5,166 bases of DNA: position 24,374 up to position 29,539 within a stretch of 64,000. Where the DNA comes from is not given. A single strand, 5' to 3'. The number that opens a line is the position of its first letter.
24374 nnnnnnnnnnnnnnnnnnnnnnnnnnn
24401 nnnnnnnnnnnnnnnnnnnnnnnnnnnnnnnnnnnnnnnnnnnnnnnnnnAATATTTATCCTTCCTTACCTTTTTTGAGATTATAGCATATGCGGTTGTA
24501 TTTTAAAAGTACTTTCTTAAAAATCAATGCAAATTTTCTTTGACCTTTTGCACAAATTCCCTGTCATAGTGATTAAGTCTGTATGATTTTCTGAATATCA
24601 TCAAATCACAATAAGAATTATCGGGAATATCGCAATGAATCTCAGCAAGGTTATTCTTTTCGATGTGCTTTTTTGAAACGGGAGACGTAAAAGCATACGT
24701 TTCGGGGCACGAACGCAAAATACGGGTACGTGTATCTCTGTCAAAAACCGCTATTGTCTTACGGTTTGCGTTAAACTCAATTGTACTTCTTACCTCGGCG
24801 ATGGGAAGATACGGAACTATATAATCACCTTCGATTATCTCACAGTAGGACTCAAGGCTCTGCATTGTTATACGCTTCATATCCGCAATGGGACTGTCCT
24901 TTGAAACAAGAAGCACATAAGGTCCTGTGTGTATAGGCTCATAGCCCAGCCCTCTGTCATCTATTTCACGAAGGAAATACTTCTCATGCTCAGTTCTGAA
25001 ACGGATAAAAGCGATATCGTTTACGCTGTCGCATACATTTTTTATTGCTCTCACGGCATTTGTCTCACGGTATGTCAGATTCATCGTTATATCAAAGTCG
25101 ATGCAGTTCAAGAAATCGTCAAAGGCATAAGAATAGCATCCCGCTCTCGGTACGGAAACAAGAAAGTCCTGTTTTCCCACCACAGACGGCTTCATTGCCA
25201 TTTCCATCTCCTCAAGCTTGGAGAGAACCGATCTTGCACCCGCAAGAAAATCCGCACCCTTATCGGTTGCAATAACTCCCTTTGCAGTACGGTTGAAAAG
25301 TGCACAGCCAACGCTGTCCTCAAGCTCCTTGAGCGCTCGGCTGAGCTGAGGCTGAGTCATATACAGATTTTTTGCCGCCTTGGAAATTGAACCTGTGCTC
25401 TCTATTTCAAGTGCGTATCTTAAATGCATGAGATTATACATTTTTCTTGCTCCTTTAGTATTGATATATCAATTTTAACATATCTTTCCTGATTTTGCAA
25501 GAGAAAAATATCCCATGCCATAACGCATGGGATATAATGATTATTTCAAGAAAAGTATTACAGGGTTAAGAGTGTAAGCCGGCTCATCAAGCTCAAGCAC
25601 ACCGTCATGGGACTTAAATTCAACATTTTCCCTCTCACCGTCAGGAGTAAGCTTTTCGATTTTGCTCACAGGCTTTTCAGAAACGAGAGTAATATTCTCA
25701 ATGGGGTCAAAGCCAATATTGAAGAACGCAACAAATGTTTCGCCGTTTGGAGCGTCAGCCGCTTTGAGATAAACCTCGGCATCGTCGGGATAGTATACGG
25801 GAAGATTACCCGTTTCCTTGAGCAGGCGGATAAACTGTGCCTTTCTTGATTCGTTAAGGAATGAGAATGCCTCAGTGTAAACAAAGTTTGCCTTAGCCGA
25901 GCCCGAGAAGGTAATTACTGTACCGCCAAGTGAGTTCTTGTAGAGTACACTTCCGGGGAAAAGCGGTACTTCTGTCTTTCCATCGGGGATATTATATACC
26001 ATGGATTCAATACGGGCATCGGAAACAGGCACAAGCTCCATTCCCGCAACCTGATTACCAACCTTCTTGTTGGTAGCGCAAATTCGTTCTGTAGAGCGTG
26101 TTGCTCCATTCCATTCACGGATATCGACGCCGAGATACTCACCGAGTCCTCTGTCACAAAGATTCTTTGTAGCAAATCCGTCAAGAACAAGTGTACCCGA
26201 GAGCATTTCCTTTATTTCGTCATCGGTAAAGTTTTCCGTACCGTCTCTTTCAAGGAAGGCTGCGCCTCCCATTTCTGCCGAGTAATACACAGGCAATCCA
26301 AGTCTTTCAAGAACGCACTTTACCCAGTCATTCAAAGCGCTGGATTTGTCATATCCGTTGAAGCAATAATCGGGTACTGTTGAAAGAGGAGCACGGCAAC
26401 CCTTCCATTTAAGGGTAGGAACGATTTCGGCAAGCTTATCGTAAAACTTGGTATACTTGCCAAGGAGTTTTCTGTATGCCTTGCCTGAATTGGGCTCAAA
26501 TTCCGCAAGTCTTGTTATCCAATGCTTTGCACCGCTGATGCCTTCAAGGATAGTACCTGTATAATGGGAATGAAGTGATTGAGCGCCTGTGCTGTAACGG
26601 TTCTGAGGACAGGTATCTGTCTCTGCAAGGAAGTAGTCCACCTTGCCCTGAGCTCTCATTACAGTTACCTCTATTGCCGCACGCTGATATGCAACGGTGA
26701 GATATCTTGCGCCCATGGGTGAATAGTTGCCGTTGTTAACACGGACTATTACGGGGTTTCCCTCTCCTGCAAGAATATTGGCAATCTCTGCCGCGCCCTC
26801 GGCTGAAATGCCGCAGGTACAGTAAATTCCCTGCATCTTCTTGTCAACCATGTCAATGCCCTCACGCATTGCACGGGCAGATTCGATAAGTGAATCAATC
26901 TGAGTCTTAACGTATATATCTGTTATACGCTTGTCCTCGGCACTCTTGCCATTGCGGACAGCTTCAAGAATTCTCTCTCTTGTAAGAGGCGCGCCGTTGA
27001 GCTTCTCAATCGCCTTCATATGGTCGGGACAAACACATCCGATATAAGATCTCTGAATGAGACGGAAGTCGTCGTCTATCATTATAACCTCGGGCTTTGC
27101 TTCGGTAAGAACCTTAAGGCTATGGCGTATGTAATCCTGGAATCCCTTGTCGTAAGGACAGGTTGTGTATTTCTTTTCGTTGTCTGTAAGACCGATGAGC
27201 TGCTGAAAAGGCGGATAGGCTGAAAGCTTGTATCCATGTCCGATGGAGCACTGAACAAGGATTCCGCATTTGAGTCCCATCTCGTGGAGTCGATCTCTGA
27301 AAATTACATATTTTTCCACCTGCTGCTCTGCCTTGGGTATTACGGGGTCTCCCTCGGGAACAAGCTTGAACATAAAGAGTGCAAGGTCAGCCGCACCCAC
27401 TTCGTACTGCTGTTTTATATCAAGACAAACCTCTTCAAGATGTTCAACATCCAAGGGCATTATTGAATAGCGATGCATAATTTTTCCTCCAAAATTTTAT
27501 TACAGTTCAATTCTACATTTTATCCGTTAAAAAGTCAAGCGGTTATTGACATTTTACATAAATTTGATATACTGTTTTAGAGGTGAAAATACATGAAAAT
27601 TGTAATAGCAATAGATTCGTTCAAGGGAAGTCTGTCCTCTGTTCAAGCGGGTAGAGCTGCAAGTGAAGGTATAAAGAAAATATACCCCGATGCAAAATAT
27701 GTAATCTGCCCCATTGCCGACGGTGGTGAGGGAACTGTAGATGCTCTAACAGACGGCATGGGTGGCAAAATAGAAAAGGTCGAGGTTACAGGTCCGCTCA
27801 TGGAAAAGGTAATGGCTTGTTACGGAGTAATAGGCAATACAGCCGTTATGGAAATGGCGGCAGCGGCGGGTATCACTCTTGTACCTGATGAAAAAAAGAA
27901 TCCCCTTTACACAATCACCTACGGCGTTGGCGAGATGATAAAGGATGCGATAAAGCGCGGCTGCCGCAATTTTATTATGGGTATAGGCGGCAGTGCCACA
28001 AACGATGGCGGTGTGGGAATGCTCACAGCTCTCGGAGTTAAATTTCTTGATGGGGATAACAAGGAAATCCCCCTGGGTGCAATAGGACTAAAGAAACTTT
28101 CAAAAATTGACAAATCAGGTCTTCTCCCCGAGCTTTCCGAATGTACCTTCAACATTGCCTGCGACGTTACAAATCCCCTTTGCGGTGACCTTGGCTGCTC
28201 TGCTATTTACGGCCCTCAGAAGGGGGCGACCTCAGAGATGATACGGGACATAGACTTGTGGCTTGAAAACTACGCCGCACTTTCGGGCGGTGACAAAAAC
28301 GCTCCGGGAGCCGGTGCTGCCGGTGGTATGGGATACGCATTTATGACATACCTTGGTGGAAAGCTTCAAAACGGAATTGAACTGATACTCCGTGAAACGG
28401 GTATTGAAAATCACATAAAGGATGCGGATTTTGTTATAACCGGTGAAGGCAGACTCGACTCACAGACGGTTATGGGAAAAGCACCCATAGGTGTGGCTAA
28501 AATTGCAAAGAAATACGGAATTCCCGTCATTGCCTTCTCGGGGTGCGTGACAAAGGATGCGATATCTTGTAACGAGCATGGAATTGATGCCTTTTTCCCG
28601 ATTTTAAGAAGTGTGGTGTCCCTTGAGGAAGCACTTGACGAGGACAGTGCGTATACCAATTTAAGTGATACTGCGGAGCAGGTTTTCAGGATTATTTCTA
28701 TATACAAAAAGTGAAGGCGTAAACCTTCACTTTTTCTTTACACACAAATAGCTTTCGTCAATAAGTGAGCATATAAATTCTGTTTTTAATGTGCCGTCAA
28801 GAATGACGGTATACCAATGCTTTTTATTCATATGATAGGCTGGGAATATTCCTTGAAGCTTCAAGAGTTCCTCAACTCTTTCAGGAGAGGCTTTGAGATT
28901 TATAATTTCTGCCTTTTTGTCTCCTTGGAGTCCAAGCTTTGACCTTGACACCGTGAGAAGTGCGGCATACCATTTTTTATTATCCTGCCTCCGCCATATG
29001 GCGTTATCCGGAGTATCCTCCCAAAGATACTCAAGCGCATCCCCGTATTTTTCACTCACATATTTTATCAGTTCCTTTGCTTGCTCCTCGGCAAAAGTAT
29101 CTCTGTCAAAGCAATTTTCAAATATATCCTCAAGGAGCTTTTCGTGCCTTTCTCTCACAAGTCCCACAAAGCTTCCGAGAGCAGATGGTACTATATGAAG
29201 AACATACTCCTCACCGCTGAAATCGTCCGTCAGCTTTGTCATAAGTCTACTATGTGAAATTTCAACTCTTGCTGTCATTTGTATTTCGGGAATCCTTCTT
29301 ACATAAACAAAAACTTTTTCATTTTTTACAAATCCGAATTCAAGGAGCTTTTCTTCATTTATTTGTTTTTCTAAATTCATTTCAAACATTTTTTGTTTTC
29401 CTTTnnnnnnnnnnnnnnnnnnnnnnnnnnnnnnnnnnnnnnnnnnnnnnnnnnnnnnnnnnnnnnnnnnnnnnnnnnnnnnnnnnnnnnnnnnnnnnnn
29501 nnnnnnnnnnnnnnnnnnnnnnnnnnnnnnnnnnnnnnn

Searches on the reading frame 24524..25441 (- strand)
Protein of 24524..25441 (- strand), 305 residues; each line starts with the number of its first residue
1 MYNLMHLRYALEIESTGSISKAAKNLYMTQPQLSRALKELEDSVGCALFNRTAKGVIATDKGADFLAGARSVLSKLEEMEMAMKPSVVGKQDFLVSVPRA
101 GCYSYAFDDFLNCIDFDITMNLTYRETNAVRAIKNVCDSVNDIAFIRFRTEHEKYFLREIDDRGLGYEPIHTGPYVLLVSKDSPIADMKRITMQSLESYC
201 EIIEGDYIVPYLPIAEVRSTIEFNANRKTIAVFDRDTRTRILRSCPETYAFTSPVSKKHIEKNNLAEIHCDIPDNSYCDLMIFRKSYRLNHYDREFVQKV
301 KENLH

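Call 38: search_protein_families(library=pfam, max_evalue=1e-8, proteins=[window:24524-25441:-])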
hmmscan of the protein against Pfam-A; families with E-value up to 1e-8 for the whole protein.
window:24524-25441:- (305 aa): 1 family
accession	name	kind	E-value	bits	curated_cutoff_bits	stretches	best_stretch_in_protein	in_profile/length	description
PF00126.33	HTH_1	-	7.6e-18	64.7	26.6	1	5-62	2-59/60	Bacterial regulatory helix-turn-helix protein, lysR family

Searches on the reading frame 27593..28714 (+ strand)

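Call 38: search_protein_families(library=pfam, max_evalue=1e-8, proteins=[window:27593-28714:+])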
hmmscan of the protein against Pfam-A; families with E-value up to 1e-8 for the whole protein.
window:27593-28714:+ (373 aa): 1 family
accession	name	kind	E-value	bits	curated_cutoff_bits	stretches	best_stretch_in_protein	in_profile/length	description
PF02595.20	Gly_kinase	-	2.8e-146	487.7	23.3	1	3-368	1-371/372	Glycerate kinase family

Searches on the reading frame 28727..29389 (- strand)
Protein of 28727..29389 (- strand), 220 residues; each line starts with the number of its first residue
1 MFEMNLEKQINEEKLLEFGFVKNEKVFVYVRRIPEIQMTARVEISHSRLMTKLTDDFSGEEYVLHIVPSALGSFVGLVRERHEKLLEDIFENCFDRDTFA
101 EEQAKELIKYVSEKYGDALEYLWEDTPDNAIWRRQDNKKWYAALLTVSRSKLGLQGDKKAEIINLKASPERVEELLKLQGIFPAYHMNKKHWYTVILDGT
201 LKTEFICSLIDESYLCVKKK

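Call 38: search_protein_families(library=pfam, max_evalue=1e-8, proteins=[window:28727-29389:-])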
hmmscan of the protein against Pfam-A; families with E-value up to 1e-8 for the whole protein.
window:28727-29389:- (220 aa): 1 family
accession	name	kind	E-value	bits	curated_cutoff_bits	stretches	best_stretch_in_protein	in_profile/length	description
PF04237.18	YjbR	-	2.5e-19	70.2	30.1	1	115-215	4-87/88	YjbR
